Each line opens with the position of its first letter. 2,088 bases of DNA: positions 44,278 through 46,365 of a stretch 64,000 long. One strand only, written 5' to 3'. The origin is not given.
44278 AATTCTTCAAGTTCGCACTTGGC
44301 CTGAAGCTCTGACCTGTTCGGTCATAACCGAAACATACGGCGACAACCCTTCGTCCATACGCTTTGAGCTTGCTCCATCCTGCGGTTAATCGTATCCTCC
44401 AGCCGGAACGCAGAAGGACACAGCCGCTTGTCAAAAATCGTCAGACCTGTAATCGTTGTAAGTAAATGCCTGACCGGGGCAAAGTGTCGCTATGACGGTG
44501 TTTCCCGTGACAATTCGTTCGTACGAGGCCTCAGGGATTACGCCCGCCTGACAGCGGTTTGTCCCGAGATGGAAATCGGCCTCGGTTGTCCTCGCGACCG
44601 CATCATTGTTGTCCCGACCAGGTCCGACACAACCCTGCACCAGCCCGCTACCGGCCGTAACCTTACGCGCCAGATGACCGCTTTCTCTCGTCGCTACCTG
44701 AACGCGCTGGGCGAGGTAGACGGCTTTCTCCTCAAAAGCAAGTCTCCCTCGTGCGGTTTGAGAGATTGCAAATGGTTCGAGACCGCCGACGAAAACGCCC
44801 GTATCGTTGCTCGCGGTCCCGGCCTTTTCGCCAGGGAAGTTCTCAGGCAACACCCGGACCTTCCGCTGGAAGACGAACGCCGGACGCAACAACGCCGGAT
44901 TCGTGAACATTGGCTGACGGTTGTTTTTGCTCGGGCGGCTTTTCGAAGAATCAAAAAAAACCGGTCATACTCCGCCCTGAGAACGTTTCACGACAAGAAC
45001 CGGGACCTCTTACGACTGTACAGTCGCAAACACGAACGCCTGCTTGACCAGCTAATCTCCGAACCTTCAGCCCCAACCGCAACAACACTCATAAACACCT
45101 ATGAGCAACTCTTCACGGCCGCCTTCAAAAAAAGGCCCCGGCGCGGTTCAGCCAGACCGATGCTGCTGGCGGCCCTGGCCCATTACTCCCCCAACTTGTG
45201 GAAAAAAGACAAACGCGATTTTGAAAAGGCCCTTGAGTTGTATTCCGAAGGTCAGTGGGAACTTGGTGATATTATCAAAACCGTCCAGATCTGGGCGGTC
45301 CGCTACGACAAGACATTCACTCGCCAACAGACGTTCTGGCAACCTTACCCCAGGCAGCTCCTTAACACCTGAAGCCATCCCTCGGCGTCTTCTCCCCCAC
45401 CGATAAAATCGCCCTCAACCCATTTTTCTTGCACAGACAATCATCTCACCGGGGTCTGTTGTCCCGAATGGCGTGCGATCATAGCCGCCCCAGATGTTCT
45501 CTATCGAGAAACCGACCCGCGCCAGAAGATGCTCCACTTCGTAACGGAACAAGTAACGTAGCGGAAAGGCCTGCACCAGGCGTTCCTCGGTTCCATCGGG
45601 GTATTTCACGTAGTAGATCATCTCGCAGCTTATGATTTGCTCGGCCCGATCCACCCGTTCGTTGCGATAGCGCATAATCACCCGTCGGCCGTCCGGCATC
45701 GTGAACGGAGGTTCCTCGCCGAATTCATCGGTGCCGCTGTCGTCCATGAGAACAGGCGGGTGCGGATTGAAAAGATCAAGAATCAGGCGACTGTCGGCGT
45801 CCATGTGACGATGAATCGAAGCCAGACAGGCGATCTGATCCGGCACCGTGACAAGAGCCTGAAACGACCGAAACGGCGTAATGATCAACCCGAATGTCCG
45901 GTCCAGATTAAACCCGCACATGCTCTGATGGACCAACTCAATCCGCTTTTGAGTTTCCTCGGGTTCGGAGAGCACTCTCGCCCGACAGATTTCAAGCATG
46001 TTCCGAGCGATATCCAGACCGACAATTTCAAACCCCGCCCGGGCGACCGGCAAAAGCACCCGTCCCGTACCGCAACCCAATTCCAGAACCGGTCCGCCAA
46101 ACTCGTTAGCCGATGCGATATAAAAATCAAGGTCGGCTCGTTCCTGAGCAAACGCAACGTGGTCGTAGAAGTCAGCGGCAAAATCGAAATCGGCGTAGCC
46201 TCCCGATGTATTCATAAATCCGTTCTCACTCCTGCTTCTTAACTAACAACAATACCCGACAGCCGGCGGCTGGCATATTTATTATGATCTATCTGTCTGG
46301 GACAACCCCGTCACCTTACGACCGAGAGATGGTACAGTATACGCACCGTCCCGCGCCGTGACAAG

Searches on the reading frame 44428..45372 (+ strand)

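Call 35: search_protein_families(library=pfam, proteins=[window:44428-45372:+], max_evalue=0.001)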
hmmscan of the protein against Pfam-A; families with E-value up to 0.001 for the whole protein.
window:44428-45372:+ (314 aa): 2 families
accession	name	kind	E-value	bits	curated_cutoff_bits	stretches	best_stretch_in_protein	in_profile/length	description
PF04463.17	2-thiour_desulf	-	5.5e-32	111.2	34.7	1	9-150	1-141/141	2-thiouracil desulfurase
PF08349.16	DUF1722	-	8.9e-18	65.1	22.5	1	194-308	3-117/117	Protein of unknown function (DUF1722)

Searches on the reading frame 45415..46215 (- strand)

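Call 35: search_protein_families(library=pfam, proteins=[window:45415-46215:-], max_evalue=0.001)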
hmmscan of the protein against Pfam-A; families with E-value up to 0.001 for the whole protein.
window:45415-46215:- (266 aa): 6 families
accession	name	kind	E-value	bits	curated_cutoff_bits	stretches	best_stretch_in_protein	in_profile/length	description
PF13649.12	Methyltransf_25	-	8.8e-14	52.4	27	1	43-138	1-93/97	Methyltransferase domain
PF08242.18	Methyltransf_12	-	3.4e-10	40.9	30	1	44-142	1-96/98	Methyltransferase domain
PF08241.18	Methyltransf_11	-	1.5e-09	38.8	21.2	1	44-145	1-94/95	Methyltransferase domain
PF13489.12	Methyltransf_23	-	1.7e-09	38.1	27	1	37-153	20-123/164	Methyltransferase domain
PF13847.12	Methyltransf_31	-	5.1e-08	33.2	27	1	41-150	5-113/145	Methyltransferase domain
PF01209.24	Ubie_methyltran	-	0.00016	21.6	20.1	1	36-139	44-144/233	ubiE/COQ5 methyltransferase family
